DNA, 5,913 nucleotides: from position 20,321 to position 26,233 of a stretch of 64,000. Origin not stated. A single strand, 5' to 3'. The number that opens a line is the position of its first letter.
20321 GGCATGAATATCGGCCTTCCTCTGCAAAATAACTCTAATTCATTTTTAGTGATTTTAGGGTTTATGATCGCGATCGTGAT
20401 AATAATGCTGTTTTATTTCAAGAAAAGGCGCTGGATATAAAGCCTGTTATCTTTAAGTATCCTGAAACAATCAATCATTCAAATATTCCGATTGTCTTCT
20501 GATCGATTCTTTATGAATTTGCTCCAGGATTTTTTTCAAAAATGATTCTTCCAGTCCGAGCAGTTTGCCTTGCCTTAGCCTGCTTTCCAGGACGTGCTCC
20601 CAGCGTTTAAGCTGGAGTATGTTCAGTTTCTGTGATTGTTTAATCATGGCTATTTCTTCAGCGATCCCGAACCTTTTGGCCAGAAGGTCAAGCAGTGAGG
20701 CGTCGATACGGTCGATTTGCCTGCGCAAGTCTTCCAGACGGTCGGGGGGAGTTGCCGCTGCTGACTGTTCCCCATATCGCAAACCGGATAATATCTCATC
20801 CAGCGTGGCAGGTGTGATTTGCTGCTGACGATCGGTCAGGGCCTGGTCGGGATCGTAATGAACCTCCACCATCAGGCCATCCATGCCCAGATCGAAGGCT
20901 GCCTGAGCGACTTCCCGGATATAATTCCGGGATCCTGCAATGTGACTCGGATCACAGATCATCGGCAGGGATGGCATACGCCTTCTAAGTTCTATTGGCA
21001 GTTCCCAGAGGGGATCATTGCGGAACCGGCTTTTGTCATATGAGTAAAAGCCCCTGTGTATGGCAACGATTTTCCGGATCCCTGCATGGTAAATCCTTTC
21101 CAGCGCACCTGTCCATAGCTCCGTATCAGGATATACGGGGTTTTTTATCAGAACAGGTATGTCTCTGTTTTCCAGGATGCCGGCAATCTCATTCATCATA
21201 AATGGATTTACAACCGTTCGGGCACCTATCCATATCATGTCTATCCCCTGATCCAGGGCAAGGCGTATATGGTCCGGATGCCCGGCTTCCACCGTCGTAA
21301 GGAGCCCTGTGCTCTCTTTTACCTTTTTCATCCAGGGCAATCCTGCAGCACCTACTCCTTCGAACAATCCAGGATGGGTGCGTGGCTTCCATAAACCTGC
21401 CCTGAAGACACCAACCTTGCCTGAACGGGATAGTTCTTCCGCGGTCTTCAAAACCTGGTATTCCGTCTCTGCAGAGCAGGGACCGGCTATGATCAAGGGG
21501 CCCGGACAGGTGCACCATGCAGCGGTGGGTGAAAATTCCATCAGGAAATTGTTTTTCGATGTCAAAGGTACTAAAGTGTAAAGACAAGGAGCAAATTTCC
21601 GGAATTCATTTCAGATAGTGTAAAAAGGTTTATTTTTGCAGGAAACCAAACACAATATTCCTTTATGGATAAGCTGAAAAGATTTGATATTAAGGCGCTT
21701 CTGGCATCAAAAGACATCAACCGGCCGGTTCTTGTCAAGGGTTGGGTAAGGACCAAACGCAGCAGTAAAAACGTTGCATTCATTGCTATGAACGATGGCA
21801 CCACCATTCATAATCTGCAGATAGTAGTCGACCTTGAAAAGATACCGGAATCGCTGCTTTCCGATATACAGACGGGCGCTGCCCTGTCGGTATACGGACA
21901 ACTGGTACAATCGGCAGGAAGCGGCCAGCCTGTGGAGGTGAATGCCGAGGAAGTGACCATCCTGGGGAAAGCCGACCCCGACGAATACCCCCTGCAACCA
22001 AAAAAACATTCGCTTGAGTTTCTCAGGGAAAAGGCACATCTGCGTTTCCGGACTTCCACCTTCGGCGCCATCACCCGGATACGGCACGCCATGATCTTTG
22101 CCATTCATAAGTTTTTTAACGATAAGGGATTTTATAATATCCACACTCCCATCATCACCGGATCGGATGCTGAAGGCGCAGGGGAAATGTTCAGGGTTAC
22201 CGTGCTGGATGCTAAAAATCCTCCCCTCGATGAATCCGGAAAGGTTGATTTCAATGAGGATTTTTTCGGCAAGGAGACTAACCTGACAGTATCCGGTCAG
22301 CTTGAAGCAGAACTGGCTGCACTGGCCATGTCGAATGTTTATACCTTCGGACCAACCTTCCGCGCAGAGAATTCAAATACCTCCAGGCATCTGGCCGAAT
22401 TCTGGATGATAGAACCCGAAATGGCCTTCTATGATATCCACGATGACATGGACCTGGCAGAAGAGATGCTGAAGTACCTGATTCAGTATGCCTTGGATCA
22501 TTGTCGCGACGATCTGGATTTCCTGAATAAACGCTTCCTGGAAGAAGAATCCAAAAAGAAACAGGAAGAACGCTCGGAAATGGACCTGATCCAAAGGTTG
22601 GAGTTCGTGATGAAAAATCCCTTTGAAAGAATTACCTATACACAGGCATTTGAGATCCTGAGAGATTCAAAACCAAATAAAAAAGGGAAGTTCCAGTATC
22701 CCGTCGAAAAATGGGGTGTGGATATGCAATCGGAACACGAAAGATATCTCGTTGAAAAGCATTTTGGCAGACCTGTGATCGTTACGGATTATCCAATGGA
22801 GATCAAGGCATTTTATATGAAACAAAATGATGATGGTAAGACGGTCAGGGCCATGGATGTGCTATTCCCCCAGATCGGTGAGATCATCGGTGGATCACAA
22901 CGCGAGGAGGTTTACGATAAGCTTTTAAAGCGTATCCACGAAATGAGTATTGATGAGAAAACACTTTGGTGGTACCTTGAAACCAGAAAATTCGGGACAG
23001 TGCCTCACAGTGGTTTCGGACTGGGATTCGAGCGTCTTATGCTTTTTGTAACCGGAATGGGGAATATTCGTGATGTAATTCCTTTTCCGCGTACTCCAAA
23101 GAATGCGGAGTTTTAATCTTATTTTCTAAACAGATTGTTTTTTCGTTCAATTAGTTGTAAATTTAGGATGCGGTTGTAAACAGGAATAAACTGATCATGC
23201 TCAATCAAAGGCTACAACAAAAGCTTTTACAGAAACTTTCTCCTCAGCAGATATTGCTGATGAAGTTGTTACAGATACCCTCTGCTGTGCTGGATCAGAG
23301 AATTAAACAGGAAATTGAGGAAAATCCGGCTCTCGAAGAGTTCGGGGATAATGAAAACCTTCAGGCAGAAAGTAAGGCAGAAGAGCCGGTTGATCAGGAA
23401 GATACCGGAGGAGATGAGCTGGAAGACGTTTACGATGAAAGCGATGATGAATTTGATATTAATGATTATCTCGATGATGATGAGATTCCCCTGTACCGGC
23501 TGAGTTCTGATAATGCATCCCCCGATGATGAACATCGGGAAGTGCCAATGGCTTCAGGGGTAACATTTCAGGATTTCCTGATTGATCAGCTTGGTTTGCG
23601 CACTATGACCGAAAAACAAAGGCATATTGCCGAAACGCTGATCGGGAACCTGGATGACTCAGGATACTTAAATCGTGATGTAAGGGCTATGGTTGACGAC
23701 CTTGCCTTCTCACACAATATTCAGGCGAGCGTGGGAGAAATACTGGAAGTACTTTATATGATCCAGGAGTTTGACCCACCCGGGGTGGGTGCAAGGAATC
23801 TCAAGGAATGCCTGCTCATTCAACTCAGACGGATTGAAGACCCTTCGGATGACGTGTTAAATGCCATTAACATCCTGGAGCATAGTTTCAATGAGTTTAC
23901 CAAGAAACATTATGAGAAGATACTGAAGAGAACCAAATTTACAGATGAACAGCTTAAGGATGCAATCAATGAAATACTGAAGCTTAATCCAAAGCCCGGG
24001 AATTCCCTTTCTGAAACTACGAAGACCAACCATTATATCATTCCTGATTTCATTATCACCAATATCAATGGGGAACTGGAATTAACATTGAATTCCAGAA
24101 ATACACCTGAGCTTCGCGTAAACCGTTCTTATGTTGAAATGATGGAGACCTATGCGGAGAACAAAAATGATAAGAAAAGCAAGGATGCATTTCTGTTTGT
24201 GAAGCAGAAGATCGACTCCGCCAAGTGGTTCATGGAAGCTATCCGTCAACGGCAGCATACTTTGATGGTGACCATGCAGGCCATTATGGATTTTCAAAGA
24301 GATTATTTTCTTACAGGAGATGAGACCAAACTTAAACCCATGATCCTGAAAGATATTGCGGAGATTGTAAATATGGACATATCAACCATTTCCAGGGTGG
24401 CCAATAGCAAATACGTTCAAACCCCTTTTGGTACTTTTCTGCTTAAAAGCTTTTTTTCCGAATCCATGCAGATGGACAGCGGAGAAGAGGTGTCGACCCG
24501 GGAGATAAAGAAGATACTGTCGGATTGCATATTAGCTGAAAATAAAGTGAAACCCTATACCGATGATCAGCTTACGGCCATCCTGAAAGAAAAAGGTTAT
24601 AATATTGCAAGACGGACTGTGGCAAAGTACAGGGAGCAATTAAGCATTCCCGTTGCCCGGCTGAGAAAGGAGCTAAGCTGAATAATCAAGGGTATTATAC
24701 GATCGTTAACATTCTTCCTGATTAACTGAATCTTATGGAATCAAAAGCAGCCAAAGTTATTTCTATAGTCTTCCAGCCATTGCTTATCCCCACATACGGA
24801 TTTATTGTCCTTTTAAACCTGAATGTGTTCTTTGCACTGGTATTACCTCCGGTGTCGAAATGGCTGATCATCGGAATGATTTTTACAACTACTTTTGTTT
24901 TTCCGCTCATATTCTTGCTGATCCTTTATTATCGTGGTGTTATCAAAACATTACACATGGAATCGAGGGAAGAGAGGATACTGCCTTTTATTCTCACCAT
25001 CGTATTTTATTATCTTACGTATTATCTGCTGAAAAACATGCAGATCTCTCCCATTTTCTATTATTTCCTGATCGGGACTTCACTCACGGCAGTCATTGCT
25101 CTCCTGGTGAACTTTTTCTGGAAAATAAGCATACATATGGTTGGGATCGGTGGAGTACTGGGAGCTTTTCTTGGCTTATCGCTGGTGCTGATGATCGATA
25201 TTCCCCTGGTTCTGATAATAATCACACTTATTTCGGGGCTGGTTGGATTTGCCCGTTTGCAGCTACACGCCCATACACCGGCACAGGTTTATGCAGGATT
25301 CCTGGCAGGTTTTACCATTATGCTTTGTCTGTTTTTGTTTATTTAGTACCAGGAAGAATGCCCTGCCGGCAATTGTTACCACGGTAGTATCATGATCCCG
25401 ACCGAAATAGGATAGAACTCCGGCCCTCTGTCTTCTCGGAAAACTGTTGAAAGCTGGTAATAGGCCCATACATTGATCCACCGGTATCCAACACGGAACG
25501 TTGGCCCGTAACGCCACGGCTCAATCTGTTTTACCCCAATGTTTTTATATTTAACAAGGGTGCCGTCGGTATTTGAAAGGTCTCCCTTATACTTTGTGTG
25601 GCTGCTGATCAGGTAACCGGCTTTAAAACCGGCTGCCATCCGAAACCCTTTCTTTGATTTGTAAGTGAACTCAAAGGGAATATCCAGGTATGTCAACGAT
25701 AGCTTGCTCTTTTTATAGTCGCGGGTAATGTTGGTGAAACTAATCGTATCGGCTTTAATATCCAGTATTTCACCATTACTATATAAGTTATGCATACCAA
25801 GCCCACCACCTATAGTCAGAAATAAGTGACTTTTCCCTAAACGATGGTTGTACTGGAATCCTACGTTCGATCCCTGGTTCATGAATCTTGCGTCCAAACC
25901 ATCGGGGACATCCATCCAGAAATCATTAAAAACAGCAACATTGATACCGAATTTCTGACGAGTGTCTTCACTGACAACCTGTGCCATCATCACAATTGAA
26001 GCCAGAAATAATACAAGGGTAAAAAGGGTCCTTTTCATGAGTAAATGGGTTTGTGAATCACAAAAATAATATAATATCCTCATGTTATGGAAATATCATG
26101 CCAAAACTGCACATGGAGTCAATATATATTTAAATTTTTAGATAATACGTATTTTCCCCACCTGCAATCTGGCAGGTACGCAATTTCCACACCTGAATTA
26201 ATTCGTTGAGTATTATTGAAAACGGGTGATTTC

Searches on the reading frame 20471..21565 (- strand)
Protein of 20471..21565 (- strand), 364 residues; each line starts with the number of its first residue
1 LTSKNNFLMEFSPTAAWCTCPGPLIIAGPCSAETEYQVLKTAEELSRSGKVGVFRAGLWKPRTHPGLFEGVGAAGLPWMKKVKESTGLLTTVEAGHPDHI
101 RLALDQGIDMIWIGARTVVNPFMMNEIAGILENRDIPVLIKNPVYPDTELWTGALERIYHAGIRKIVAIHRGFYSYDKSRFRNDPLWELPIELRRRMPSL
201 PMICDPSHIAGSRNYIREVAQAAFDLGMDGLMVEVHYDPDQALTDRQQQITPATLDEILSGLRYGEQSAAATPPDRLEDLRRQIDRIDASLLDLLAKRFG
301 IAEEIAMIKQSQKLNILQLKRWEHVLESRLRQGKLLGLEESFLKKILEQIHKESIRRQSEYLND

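Call 39: search_protein_families(library=pfam, proteins=[window:20471-21565:-], max_evalue=0.00001)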
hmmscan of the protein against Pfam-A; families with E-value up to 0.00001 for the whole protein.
window:20471-21565:- (364 aa): 2 families
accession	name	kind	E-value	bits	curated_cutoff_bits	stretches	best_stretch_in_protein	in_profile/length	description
PF00793.26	DAHP_synth_1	-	2.1e-33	115.8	25.5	1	24-258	19-257/270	DAHP synthetase I family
PF01817.26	CM_2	-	4.9e-20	72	27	1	280-358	1-79/80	Chorismate mutase type II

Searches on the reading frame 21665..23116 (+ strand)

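Call 39: search_protein_families(library=pfam, proteins=[window:21665-23116:+], max_evalue=0.00001)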
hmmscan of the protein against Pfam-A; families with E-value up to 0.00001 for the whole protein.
window:21665-23116:+ (483 aa): 2 families
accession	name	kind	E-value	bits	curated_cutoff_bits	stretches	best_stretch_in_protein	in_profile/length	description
PF00152.25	tRNA-synt_2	-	8.2e-68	229.2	25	1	118-477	3-307/308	tRNA synthetases class II (D, K and N)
PF01336.31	tRNA_anti-codon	-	7.2e-11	42.3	27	1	22-100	1-75/75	OB-fold nucleic acid binding domain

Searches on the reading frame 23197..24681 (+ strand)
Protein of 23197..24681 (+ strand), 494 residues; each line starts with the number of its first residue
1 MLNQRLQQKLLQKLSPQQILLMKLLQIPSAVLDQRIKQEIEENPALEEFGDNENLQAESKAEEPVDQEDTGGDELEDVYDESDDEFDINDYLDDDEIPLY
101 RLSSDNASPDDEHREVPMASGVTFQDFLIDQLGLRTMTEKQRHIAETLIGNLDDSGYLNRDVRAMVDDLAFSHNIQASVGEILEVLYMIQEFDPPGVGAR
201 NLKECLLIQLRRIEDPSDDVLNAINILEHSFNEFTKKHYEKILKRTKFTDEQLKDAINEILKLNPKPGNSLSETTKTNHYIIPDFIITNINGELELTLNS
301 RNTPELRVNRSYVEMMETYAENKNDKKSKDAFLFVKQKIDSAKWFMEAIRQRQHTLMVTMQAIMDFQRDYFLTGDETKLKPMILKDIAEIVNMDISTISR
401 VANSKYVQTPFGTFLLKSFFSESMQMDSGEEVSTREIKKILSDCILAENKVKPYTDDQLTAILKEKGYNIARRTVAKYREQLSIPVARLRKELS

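Call 39: search_protein_families(library=pfam, proteins=[window:23197-24681:+], max_evalue=0.00001)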
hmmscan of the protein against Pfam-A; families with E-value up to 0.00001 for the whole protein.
window:23197-24681:+ (494 aa): 3 families
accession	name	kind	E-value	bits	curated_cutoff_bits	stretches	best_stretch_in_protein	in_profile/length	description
PF04963.19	Sigma54_CBD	-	5e-58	196.3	22.9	1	119-312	7-185/185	Sigma-54 factor, core binding domain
PF04552.19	Sigma54_DBD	-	4.3e-50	170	22.8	1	334-491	3-159/160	Sigma-54, DNA binding domain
PF00309.25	Sigma54_AID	-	4.4e-11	42.9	23.8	1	3-48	1-46/46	Sigma-54 factor, Activator interacting domain (AID)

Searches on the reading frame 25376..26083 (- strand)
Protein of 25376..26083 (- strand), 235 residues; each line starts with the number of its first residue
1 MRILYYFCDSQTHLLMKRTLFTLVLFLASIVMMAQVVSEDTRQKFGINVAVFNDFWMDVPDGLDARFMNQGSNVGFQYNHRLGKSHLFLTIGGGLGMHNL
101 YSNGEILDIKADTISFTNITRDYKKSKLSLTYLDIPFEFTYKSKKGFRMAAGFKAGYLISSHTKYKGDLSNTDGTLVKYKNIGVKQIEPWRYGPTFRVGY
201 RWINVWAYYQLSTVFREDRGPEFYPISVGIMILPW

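Call 39: search_protein_families(library=pfam, proteins=[window:25376-26083:-], max_evalue=0.00001)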
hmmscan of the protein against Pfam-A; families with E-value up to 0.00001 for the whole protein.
window:25376-26083:- (235 aa): 1 family
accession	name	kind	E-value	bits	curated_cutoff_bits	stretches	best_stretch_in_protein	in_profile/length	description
PF13568.12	OMP_b-brl_2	-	5.5e-12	46.6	27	1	71-203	39-157/175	Outer membrane protein beta-barrel domain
